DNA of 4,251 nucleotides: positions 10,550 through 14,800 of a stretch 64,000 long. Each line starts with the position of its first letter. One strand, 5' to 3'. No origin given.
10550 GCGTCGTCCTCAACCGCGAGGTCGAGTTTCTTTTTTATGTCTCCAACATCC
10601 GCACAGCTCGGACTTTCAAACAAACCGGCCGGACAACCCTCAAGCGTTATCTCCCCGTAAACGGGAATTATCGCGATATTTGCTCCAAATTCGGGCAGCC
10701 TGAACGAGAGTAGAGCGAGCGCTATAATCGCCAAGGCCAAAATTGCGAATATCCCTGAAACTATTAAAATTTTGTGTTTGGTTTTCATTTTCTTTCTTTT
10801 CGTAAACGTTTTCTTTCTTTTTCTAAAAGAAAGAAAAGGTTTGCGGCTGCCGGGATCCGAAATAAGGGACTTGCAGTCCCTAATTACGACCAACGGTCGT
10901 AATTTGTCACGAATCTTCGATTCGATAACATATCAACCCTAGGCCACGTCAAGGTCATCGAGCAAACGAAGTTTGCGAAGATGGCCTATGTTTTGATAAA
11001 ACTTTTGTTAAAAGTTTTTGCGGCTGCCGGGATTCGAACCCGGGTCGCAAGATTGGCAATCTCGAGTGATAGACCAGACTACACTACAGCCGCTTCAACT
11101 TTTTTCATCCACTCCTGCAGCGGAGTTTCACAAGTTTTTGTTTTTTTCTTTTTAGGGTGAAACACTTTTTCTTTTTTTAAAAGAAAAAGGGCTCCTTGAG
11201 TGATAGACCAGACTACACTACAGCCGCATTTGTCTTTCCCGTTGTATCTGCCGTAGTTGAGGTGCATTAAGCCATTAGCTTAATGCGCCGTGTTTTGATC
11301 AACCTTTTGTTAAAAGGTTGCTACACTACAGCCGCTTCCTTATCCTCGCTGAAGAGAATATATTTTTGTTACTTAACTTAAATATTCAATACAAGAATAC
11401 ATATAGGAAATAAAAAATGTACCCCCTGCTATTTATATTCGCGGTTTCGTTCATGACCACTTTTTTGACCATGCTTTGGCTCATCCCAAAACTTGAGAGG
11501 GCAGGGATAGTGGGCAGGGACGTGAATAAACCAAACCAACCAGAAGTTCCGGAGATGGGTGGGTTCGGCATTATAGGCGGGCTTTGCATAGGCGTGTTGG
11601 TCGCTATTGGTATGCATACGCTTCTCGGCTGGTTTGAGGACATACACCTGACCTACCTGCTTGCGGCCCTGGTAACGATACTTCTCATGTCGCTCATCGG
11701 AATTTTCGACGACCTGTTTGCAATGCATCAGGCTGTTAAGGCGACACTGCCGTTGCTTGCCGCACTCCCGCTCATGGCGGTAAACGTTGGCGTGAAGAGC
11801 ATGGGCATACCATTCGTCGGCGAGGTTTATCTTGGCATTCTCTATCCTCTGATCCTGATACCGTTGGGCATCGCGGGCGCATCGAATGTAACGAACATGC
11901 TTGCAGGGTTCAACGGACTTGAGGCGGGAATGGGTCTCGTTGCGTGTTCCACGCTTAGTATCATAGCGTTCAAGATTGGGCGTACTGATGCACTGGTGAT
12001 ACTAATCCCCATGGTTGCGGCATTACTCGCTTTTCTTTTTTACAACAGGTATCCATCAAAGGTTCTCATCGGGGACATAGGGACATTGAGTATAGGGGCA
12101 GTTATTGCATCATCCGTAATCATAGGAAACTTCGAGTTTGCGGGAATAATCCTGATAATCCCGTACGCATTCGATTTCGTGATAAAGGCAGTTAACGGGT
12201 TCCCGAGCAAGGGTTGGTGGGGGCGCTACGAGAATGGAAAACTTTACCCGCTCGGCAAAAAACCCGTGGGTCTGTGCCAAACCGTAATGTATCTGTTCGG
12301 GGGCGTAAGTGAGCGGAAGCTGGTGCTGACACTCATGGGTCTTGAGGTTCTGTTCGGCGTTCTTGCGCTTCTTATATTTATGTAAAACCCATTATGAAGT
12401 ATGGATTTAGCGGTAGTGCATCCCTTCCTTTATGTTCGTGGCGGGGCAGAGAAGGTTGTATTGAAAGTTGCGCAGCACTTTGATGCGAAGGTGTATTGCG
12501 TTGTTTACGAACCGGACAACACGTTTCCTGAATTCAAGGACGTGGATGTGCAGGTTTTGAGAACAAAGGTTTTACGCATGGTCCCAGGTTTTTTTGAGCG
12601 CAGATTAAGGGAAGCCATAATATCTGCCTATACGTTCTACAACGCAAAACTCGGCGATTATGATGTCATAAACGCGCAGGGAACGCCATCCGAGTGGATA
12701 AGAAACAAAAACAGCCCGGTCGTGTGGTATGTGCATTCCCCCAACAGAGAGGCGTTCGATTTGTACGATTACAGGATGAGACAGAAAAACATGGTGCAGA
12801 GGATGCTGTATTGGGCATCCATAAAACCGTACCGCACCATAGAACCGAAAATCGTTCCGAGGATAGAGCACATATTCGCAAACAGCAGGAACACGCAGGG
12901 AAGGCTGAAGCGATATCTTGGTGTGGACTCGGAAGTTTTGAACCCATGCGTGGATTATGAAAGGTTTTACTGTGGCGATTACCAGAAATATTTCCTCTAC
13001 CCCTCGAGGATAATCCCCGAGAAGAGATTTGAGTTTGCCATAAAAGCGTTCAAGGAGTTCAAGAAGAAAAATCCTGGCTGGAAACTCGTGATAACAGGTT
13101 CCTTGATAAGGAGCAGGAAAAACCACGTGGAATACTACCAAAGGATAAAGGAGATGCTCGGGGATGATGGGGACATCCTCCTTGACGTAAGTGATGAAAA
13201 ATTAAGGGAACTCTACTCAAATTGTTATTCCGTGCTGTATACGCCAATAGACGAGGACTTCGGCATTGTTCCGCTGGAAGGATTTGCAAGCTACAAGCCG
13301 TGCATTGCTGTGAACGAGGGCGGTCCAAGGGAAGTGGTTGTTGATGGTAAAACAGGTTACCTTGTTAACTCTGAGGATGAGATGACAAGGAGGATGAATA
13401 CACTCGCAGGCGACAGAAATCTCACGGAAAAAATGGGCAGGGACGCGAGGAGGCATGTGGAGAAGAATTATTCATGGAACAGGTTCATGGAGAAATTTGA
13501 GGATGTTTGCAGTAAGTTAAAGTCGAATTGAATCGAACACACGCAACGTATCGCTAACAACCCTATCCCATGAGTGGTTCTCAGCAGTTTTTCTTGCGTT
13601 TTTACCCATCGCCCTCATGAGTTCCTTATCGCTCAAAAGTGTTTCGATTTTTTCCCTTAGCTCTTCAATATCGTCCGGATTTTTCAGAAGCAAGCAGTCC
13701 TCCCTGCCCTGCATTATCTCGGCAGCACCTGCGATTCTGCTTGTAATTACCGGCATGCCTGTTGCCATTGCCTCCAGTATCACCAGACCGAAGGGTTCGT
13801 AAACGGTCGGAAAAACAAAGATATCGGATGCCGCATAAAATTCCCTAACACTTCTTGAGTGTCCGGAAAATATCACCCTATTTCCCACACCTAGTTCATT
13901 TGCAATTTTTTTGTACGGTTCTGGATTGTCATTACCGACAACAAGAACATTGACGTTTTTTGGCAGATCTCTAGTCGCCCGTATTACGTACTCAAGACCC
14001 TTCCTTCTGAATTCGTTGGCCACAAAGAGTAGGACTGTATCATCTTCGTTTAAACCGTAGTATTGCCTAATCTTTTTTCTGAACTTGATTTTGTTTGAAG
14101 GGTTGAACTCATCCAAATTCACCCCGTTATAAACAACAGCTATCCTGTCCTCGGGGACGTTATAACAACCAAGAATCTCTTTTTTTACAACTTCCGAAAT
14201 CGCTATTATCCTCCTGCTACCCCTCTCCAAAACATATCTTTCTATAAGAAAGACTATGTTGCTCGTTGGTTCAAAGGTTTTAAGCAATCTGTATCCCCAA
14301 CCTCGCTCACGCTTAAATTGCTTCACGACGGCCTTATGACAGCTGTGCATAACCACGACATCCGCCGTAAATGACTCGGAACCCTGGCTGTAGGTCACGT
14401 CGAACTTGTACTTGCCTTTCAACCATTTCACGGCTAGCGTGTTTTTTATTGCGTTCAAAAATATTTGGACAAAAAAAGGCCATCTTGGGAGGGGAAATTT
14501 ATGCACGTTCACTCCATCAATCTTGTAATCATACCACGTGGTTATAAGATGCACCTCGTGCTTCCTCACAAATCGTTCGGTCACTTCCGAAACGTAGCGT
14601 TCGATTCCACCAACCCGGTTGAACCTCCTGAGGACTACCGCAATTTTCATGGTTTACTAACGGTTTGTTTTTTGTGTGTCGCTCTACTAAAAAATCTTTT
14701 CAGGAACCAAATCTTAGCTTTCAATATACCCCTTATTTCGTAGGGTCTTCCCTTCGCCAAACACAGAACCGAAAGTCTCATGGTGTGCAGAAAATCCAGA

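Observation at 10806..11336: tRNA-Gly(GCC) surrounded by three partial copies of itself, each fused to a palindromic hairpin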

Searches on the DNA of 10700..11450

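Call 29: search_rna_families(source=window, start=10700, end=11450, threshold=evalue, max_evalue=10)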
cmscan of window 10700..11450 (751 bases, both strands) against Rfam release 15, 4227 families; matches with E-value up to 10: 23.
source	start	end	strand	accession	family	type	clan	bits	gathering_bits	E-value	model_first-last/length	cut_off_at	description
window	11019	11093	-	RF00005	tRNA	Gene; tRNA;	CL00001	63.9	29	1.8e-13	1-71/71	no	tRNA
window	11020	11093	-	RF01684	mascRNA-menRNA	Gene;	-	26.9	42.5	0.0037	1-56/56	no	MALAT1-associated small cytoplasmic RNA/MEN beta RNA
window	10990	11095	-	RF02435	SpF41_sRNA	Gene; sRNA;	-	26.8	52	0.064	1-105/105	no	Streptococcus sRNA SpF41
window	10782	10837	-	RF02575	DM_SisR1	Gene;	-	23.2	62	0.0054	1-389/389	no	Drosophila melanogaster stable intronic sequence RNA 1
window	10922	11046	-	RF04321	tmRNA_permuted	Gene;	-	20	47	0.068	33-105/213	no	permuted transfer-messenger RNA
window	10808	10838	+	RF04239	mir-4679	Gene; miRNA;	-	19.1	88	0.94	1-75/75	no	mir-4679 microRNA precursor family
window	10808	10838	-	RF04239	mir-4679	Gene; miRNA;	-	19.1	88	0.94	1-75/75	no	mir-4679 microRNA precursor family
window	10798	10905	+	RF02384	FasX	Gene; sRNA;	-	18.2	100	1.6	1-205/205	no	FasX small RNA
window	10729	10842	+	RF02618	SSRC34_2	Gene; sRNA;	-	17.7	48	4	1-125/125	no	Streptococcus sRNA 34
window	11264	11320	-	RF00384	Pox_AX_element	Cis-reg;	-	17.5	60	5.2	1-62/62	no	Poxvirus AX element late mRNA cis-regulatory element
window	10990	11018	-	RF00384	Pox_AX_element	Cis-reg;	-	17.5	60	5.2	1-62/62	no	Poxvirus AX element late mRNA cis-regulatory element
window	11334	11423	-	RF00443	SNORA27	Gene; snRNA; snoRNA; HACA-box;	CL00032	17.2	64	2.3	1-127/127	no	Small nucleolar RNA SNORA27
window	11077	11200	-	RF03096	RAGATH-19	Gene; sRNA;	-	16.9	85.6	5.4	1-141/141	no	RAGATH-19 RNA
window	10757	10873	+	RF00171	Tombus_5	Cis-reg;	-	16.7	43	1.1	1-166/166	no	Tombusvirus 5' UTR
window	10800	10846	+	RF00639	mir-515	Gene; miRNA;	CL00096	16.5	68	3.8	1-87/87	no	mir-515 microRNA precursor family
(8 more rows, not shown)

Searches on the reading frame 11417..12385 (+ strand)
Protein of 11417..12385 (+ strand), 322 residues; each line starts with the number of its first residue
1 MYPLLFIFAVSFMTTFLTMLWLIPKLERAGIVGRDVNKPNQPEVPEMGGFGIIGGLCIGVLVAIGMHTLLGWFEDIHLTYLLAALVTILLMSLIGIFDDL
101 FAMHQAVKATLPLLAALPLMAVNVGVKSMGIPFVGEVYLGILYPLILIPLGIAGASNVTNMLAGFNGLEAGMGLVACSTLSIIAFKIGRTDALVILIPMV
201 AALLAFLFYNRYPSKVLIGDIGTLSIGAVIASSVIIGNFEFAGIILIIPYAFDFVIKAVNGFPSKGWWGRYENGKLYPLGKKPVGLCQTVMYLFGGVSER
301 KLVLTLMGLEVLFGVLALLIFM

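Call 9: search_protein_families(library=pfam, proteins=[window:11417-12385:+])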
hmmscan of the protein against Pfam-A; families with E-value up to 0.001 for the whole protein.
window:11417-12385:+ (322 aa): 1 family
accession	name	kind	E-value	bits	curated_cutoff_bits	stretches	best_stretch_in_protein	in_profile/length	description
PF00953.26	Glycos_transf_4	-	2.6e-34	119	27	1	82-237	2-159/160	Glycosyl transferase family 4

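Call 10: find_encoding_contigs(protein=window:11417-12385:+, flank=3000, max_places=6)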
Protein window:11417-12385:+ (322 aa): 10 contigs read that carry it; 6 places shown.
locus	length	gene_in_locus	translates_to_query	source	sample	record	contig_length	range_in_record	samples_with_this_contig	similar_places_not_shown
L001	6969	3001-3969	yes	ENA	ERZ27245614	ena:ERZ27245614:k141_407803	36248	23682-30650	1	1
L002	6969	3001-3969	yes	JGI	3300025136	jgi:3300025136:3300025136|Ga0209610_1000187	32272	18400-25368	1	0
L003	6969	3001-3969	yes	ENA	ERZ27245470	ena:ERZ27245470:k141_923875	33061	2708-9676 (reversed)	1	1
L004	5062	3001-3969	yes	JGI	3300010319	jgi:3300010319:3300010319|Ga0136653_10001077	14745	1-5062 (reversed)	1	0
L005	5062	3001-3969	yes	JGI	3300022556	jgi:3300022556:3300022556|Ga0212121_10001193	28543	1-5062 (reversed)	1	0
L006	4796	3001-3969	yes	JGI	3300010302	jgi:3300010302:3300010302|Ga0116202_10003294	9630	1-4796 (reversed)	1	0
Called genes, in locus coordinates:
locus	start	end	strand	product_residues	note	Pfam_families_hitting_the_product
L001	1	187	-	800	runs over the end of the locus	PF00133:tRNA-synt_1, PF01406:tRNA-synt_1e (faint), PF09334:tRNA-synt_1g, PF13603:tRNA-synt_1_2 (weak), PF08264:Anticodon_1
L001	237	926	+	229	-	PF01902:Diphthami_syn_2_N, PF28410:Diphthami_syn_2_C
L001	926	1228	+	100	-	-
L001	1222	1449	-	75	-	PF00833:Ribosomal_S17e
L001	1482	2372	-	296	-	PF25145:NfeD1b_N, PF01343:Peptidase_S49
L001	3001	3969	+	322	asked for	PF00953:Glycos_transf_4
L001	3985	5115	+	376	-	PF13439:Glyco_transf_4, PF00534:Glycos_transf_1, PF13692:Glyco_trans_1_4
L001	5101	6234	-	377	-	PF13439:Glyco_transf_4, PF13579:Glyco_trans_4_4, PF20706:GT4-conflict, PF00534:Glycos_transf_1, PF13692:Glyco_trans_1_4, PF13524:Glyco_trans_1_2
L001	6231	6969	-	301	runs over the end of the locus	PF00535:Glycos_transf_2, PF10111:Glyco_tranf_2_2, PF13506:Glyco_transf_21 (weak), PF13641:Glyco_tranf_2_3, PF13712:Glyco_tranf_2_5 (weak), PF13632:Glyco_trans_2_3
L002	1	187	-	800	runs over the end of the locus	PF00133:tRNA-synt_1, PF01406:tRNA-synt_1e (faint), PF09334:tRNA-synt_1g, PF13603:tRNA-synt_1_2 (weak), PF08264:Anticodon_1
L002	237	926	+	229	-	PF01902:Diphthami_syn_2_N, PF28410:Diphthami_syn_2_C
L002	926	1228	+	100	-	-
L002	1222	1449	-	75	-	PF00833:Ribosomal_S17e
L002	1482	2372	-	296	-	PF25145:NfeD1b_N, PF01343:Peptidase_S49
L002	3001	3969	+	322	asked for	PF00953:Glycos_transf_4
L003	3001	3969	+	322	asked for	PF00953:Glycos_transf_4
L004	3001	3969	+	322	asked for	PF00953:Glycos_transf_4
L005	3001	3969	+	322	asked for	PF00953:Glycos_transf_4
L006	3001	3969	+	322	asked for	PF00953:Glycos_transf_4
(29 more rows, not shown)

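Call 14: find_related_loci(query=window:11417-12385:+, collection=genome_contigs, flank=4000)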
Query window:11417-12385:+ (322 aa) in genome_contigs; peptide patterns used: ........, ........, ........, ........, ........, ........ (x = any residue, [..] = any of these).
599 stretches matched a pattern (row limit reached: there are more); 534 encode a relative of the query (tblastn E <= 1e-3); the best 80 are kept; 80 distinct loci.
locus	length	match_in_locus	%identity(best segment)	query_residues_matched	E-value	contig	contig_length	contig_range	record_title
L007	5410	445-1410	66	1-322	5e-135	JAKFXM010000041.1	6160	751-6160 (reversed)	MAG: Methanobacteriota archaeon isolate ND3_Bin_21 ND3_0002779, whole genome shotgun sequence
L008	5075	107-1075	65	1-322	3e-133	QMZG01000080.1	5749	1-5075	MAG: Candidatus Altiarchaeales archaeon isolate B80_G16 B80_Guay16_scaffold_14677, whole genome shotgun sequence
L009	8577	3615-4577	63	1-322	8e-132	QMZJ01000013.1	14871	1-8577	MAG: Candidatus Altiarchaeales archaeon isolate B52_G2 B52_Guay2_scaffold_00753, whole genome shotgun sequence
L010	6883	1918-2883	63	1-322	6e-129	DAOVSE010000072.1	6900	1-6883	MAG TPA_asm: Candidatus Altiarchaeota archaeon isolate CSMAG_1619 CSMAG_1619_k141_304173_length_6900_cov_228.0000, whole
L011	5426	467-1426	64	1-320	1e-126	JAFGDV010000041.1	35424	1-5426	MAG: Candidatus Altiarchaeota archaeon isolate Zod_Metabat.1191 k87_12961462, whole genome shotgun sequence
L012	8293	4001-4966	62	1-322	5e-126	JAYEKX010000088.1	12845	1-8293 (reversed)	MAG: Candidatus Altiarchaeota archaeon isolate MAG126 MAG126_88, whole genome shotgun sequence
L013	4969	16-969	63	1-318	9e-126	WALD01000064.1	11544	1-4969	MAG: Candidatus Altiarchaeota archaeon isolate S014_51_esom k151_270379, whole genome shotgun sequence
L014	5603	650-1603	61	1-318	1e-124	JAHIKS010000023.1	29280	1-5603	MAG: Candidatus Altiarchaeota archaeon isolate KR13_N1.mb.66 KR13_N1.mb.66_k141_45829, whole genome shotgun sequence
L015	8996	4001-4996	61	1-320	3e-123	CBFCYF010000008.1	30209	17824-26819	MAG TPA_asm: uncultured archaeon isolate SRR26215687_concoct_40 genome assembly, contig: ERZ25073490.283, whole genome s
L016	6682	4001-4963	61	1-321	6e-123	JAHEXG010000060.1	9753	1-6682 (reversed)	MAG: Candidatus Altiarchaeales archaeon isolate nzgw1 NODE_7726_length_9754_cov_3.236894, whole genome shotgun sequence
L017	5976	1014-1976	61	1-321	1e-122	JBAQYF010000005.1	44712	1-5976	MAG: Candidatus Altiarchaeia archaeon isolate MFD12011_ilm_asm_bin5 k127_15692, whole genome shotgun sequence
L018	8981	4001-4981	62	1-320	3e-118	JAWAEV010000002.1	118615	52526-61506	MAG: Candidatus Altiarchaeota archaeon isolate QQ_201907_bins_163 QQ_201907_bins_163_scaffold_2, whole genome shotgun se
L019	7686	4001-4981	55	1-319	4e-109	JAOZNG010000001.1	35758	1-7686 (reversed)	MAG: archaeon isolate GMC4.concoct.133_sub GMC4_684_length_35758_cov_6.461530, whole genome shotgun sequence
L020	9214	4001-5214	57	4-321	4e-109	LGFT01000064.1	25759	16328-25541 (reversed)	MAG: Methanothrix harundinacea isolate 57_489 MPI_scaffold_1429, whole genome shotgun sequence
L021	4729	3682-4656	58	5-321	6e-109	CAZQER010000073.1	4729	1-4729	MAG TPA_asm: uncultured archaeon isolate binchicken_co6_257 genome assembly, contig: NODE_24666_length_4729_cov_6.758665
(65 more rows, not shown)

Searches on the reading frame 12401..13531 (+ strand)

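Call 9: search_protein_families(library=pfam, proteins=[window:12401-13531:+])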
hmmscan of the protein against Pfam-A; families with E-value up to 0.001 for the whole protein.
window:12401-13531:+ (376 aa): 4 families
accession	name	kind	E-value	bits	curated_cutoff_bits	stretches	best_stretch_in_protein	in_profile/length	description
PF00534.26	Glycos_transf_1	-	6.1e-29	101.2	26.4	1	195-351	15-171/172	Glycosyl transferases group 1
PF13692.12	Glyco_trans_1_4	-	1.2e-17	64.9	27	1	196-336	2-140/142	Glycosyl transferases group 1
PF13439.12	Glyco_transf_4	-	2.7e-11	44.2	28.5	1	14-188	2-170/170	Glycosyltransferase Family 4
PF13524.12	Glyco_trans_1_2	-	0.00017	22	25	1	222-367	10-143/144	Glycosyl transferase-like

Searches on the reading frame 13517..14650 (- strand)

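Call 9: search_protein_families(library=pfam, proteins=[window:13517-14650:-])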
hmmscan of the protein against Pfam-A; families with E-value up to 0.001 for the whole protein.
window:13517-14650:- (377 aa): 6 families
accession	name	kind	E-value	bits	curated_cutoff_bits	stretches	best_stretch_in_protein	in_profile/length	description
PF00534.26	Glycos_transf_1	-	3.5e-40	137.8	26.4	1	191-354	2-171/172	Glycosyl transferases group 1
PF13692.12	Glyco_trans_1_4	-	2.2e-31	109.4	27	1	206-341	3-142/142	Glycosyl transferases group 1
PF13439.12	Glyco_transf_4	-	3.9e-20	73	28.5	1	13-180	1-169/170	Glycosyltransferase Family 4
PF13524.12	Glyco_trans_1_2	-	1.5e-10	41.6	25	1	222-367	5-141/144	Glycosyl transferase-like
PF13579.12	Glyco_trans_4_4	-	4.5e-10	40.5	29.7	1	14-176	1-158/158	Glycosyl transferase 4-like domain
PF20706.3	GT4-conflict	-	1.1e-09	38.3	26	1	213-365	208-382/385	Family 4 Glycosyltransferase in conflict systems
